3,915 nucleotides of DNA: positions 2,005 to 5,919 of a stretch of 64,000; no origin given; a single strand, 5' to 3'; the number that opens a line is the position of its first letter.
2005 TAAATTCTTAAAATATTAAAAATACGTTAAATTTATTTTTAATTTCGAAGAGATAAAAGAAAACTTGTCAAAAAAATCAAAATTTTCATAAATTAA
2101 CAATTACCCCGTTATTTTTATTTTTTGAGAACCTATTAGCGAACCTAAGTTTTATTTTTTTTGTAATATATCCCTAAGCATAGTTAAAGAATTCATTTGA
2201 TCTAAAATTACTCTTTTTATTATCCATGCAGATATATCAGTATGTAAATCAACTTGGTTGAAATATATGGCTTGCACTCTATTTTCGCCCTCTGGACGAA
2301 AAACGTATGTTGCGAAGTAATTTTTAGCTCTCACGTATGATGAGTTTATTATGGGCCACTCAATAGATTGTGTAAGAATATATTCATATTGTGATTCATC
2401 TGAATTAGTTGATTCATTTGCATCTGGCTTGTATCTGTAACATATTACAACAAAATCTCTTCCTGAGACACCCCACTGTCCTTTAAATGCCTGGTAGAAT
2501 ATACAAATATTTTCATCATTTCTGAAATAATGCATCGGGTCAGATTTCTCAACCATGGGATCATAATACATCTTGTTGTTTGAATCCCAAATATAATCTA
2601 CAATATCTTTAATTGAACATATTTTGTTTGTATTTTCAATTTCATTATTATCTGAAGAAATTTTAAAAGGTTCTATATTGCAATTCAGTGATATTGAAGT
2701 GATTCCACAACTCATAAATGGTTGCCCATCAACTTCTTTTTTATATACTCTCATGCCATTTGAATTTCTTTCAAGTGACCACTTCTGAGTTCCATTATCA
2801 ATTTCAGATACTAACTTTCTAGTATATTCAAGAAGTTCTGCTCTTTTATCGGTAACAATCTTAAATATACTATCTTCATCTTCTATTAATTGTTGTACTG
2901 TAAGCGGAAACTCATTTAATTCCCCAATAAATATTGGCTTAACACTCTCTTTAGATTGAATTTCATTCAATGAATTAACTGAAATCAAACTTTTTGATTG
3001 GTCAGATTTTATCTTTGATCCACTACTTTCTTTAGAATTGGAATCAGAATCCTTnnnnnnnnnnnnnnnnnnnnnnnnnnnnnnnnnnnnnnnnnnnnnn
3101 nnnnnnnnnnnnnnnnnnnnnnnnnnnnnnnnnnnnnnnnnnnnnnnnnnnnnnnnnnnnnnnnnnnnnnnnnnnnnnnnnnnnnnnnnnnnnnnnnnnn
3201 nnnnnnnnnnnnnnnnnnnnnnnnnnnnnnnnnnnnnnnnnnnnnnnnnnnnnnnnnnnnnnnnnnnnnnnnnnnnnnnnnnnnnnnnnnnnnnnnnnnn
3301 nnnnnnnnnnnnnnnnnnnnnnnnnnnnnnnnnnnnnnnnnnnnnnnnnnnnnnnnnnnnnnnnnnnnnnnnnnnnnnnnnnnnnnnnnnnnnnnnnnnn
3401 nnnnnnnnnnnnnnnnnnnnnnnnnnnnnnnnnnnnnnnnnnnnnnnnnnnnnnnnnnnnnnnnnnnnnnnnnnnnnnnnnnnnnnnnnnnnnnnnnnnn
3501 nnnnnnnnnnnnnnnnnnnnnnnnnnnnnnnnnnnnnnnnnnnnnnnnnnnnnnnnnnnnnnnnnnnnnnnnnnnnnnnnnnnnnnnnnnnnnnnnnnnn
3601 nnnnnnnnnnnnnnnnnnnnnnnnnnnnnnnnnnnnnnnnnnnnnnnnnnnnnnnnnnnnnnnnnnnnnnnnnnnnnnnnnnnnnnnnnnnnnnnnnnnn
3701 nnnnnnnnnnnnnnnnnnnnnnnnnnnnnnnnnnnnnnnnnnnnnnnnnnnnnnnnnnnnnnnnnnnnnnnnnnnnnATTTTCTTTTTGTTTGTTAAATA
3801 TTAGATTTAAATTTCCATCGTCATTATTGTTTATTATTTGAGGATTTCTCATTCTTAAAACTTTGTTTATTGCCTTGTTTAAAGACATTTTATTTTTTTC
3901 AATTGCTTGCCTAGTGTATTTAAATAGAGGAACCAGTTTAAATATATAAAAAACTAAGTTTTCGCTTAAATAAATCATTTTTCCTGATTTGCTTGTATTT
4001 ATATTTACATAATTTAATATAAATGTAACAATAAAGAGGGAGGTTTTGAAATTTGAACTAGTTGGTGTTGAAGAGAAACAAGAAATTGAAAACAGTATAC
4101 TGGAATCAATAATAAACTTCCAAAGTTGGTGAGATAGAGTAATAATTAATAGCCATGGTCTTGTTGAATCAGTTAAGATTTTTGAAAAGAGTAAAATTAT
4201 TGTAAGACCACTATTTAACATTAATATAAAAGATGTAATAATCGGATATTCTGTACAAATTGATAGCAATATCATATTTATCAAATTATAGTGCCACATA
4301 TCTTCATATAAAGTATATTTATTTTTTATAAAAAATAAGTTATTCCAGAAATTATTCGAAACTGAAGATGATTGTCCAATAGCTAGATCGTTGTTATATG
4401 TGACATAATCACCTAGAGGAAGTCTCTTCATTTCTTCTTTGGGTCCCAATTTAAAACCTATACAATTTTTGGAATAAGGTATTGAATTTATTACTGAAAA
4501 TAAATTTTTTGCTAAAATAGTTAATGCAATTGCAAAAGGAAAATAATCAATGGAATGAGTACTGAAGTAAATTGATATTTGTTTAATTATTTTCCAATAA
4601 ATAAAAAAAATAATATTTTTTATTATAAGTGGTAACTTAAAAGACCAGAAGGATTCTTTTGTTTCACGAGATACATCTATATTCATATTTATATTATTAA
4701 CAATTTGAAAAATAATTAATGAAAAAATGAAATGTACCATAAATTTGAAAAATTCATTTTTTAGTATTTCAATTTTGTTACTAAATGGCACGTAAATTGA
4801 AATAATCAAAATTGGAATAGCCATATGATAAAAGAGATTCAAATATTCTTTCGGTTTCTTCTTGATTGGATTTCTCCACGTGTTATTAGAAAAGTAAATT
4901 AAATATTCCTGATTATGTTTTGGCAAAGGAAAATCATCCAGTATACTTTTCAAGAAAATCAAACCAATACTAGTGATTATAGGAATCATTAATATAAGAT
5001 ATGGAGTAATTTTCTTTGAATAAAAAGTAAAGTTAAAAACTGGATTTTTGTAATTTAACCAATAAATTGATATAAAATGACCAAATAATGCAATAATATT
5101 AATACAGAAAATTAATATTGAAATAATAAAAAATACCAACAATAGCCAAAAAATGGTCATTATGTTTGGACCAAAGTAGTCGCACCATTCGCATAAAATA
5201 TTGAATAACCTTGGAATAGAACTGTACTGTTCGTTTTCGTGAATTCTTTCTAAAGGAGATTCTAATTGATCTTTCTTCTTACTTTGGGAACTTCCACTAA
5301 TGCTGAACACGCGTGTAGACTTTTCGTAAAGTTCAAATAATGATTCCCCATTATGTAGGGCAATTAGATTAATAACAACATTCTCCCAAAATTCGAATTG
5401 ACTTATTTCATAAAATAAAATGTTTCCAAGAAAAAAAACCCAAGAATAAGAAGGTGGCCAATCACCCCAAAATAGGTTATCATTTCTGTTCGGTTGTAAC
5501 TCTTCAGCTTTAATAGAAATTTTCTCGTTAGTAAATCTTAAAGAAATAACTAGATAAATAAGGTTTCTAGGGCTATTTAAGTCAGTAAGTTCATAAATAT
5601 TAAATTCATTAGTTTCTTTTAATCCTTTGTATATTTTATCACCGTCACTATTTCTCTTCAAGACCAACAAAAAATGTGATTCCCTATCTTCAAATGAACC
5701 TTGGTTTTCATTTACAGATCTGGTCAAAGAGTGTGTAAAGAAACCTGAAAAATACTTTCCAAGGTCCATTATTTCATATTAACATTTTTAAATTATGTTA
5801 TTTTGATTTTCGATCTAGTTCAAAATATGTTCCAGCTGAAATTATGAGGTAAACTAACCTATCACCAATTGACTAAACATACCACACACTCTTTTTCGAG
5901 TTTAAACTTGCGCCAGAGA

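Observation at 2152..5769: START lipid-transfer domain tethered to a large polytopic membrane protein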

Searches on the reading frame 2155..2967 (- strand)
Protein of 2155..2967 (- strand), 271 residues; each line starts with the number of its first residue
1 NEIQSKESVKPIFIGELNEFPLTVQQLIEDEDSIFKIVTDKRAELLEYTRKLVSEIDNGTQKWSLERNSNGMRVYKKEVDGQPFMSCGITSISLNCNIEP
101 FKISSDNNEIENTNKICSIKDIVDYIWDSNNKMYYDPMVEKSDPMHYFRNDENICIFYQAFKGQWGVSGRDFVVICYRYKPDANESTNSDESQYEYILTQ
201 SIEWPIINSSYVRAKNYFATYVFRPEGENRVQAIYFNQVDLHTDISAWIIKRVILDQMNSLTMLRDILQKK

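Call 18: search_solved_structures(query=A4, max_evalue=0.1, show_alignments=1)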
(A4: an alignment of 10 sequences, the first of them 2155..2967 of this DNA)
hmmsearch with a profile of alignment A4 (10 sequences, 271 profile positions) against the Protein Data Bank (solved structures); distinct sequences matched with E-value up to 0.1: 6.
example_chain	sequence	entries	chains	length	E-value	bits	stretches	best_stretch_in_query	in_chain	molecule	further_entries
2mou_A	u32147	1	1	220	0.0042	19.5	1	121-254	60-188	StAR-related lipid transfer protein 6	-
2z9z_A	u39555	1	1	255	0.032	16.7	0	120-219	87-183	Lipid-transfer protein CERT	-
5zyg_A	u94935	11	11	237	0.041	16.3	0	120-218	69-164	LIPID-TRANSFER PROTEIN CERT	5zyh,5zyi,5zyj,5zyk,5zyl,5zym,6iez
5jjd_B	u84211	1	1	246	0.042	16.3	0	120-218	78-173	Collagen type IV alpha-3-binding protein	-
2e3m_A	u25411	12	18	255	0.047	16.1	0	120-218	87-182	Lipid-transfer protein CERT | Goodpasture antigen binding protein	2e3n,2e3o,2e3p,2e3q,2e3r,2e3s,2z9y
6l1m_A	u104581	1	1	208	0.094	15.1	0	119-179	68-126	StAR-related lipid transfer protein 4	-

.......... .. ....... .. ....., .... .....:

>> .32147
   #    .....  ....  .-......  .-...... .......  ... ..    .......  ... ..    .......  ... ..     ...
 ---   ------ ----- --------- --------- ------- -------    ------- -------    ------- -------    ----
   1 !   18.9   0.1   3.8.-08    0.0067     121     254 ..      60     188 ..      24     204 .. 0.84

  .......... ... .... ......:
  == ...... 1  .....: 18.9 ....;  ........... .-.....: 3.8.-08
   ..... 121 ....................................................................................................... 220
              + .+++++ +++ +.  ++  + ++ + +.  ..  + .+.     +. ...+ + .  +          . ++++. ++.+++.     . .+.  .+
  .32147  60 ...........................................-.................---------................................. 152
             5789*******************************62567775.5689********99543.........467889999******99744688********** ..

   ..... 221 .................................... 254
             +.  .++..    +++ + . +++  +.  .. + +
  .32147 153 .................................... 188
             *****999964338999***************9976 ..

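Call 47: find_homologous_proteins(query=A4, max_evalue=0.01)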
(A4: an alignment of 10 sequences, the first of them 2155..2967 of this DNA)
Query A4 (10 sequences): 2166 candidates shared short words with the query, none scored E <= 0.01.

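Call 71: search_protein_families(library=pfam, alignment_id=A4, max_evalue=0.01)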
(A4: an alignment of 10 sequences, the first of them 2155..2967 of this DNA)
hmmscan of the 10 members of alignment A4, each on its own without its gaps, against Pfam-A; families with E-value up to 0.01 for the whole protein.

A. member 1, window:2155-2967:- (271 aa): 1 family
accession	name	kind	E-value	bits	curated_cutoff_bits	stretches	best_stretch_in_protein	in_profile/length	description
PF01852.25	START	-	2.1e-10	40.8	22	1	46-255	4-187/207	START domain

B. families by the number of members that match (of 10 scanned): 2 families
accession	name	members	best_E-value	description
PF01852.25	START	10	2.1e-10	START domain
PF22446.2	Lac_Phage_Head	1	0.0097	Head N-terminal domain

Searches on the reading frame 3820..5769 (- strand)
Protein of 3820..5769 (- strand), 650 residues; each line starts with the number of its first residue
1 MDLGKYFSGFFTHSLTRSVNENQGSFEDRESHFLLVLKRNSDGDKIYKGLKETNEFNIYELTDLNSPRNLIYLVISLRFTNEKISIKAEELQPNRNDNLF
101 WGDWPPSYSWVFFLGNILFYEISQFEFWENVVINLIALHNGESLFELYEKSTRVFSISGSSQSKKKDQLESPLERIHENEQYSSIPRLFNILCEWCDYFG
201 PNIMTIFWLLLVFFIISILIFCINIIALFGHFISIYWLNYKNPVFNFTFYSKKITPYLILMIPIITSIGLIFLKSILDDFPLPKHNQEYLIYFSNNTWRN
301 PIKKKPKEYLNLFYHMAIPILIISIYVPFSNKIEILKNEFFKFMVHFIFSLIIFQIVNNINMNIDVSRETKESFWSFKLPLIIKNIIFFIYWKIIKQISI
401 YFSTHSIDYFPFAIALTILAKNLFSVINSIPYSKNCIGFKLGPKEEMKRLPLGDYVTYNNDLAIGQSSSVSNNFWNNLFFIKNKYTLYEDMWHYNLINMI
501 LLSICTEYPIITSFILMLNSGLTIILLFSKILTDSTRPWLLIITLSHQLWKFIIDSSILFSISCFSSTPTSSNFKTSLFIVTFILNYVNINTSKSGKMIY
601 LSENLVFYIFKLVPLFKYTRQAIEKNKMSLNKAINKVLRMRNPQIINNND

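Call 19: search_protein_families(library=pfam, proteins=[window:3820-5769:-], max_evalue=10)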
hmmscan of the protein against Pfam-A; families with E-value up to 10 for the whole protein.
window:3820-5769:- (650 aa): 0 families

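Call 26: predict_structure(alignment_id=A2)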
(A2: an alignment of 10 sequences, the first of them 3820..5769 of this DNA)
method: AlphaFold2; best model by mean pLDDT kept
length: 650 residues; sequences in the alignment: 10
mean_pLDDT: 43.5   pTM: 0.30
mean pLDDT of the five models: 43.5, 42.9, 40.8, 40.5, 39.9
residues with pLDDT >= 90: 0; 70-90: 48; 50-70: 134; < 50: 468
segments of 3 or more residues with pLDDT < 50: 1-30, 63-67, 92-112, 139-202, 267-319, 331-337, 349-493, 495-507, 529-575, 577-650
pLDDT, mean of each block of 10 residues (from residue 1): 27 27 34 73 80 73 55 68 53 40 38 61 74 60 34 29 26 29 34 43 55 67 69 63 58 59 50 39 26 26 35 44 51 47 49 39 29 34 43 44 39 40 37 26 24 24 27 28 34 48 50 55 52 38 38 41 41 46 40 34 36 33 39 38 35
secondary structure, 60 per line:
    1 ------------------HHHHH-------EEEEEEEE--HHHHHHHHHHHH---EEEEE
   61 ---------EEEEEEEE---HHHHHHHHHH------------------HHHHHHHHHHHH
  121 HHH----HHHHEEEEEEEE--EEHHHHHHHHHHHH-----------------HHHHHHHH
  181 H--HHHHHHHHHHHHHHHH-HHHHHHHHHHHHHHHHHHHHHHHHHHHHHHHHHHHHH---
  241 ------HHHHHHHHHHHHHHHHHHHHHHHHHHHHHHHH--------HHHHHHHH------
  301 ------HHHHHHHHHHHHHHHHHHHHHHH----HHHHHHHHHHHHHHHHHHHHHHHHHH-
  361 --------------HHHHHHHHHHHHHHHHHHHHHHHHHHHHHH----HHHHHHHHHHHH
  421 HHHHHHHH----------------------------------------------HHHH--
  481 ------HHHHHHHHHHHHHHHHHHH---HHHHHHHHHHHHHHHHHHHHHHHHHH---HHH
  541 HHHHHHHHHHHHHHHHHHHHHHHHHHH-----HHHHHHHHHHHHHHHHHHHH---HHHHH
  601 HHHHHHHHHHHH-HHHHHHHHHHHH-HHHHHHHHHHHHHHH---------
elements in order (helices of 4 or more, strands of 3 or more residues): H19-23 E31-38 H41-52 E56-60 E70-77 H81-90 H109-123 H128-131 E132-139 H144-155 H173-181 H184-199 H201-237 H247-278 H287-294 H307-329 H334-359 H375-404 H409-428 H475-478 H487-505 H509-534 H538-567 H573-592 H596-612 H614-625 H627-641

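Call 27: search_protein_representatives(alignment_id=A2)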
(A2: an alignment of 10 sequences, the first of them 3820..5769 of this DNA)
Query: 10 sequences, 649 profile positions. Proteins with E-value up to 0.001 (for the whole library): 2; up to 1e-10: 2; up to 1e-30: 2. The best 2 are listed.
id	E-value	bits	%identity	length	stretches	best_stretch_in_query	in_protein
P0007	0.0e+00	1068.2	-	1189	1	1-648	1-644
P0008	1.0e-269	913.0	-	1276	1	1-645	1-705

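Call 30: search_solved_structures(query=A2, max_evalue=10, show_alignments=3)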
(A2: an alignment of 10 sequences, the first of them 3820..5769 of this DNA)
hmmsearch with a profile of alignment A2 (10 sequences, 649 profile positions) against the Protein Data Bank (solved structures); distinct sequences matched with E-value up to 10: 0.

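Call 55: fold_search(model_id=the predicted structure, library=pdb)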
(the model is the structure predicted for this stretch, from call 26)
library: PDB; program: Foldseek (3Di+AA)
matches with E <= 10: 989; with E <= 0.001: 0
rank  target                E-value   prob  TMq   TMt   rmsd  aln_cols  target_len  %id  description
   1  7b90_A                5.4e-02  0.98  0.10  0.53   4.6       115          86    6  Circular permutant of ribosomal protein S6, P54-55 truncated, I8A mutant (released 2022-06-08)
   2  7bfg_A                7.6e-02  0.97  0.10  0.53   4.6       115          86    6  Circular permutant of ribosomal protein S6, P54-55 truncated, V37A mutant. (released 2022-07-13)
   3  7bff_A                9.5e-02  0.97  0.10  0.54   4.6       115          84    6  Circular permutant of ribosomal protein S6, P54-55 truncated, I25A mutant. (released 2022-07-13)
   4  7bff_B                1.2e-01  0.91  0.10  0.50   4.4       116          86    6  Circular permutant of ribosomal protein S6, P54-55 truncated, I25A mutant. (released 2022-07-13)
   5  6u9d_P                1.2e-01  0.60  0.07  0.17  12.7        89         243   11  Saccharomyces cerevisiae acetohydroxyacid synthase (released 2020-07-15)
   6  7bfe_C                1.3e-01  0.94  0.10  0.53   4.6       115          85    7  Circular permutant of ribosomal protein S6, P54-55 truncated, L21A mutant. (released 2022-07-13)
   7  7bfe_D                1.5e-01  0.92  0.10  0.53   4.8       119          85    8  Circular permutant of ribosomal protein S6, P54-55 truncated, L21A mutant. (released 2022-07-13)
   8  2nzc_D                1.5e-01  0.66  0.07  0.37   6.9        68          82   12  The structure of uncharacterized protein TM1266 from Thermotoga maritima. (released 2006-12-19)
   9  7bfe_B                1.7e-01  0.85  0.10  0.49   4.5       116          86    7  Circular permutant of ribosomal protein S6, P54-55 truncated, L21A mutant. (released 2022-07-13)
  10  7bfd_A                1.8e-01  0.92  0.10  0.52   4.7       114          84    7  Circular permutant of ribosomal protein S6, P54-55 truncated, Y4A mutant. (released 2022-07-13)
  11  4rbv_A                1.8e-01  0.85  0.07  0.39   5.8        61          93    5  PduA K26A S40GSG mutant, from Salmonella enterica serovar Typhimurium LT2 (released 2015-02-18)
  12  6xby_a                2.1e-01  0.08  0.08  0.10  33.2       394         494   10  Cryo-EM structure of V-ATPase from bovine brain, state 2 (released 2020-08-19)
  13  7bff_E                2.2e-01  0.90  0.10  0.53   4.5       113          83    6  Circular permutant of ribosomal protein S6, P54-55 truncated, I25A mutant. (released 2022-07-13)
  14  7bfc_A                2.2e-01  0.90  0.10  0.53   4.7       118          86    8  Circular permutant of ribosomal protein S6, P54-55 truncated, (released 2022-07-13)
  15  7bff_D                2.2e-01  0.77  0.10  0.48   4.6       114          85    6  Circular permutant of ribosomal protein S6, P54-55 truncated, I25A mutant. (released 2022-07-13)
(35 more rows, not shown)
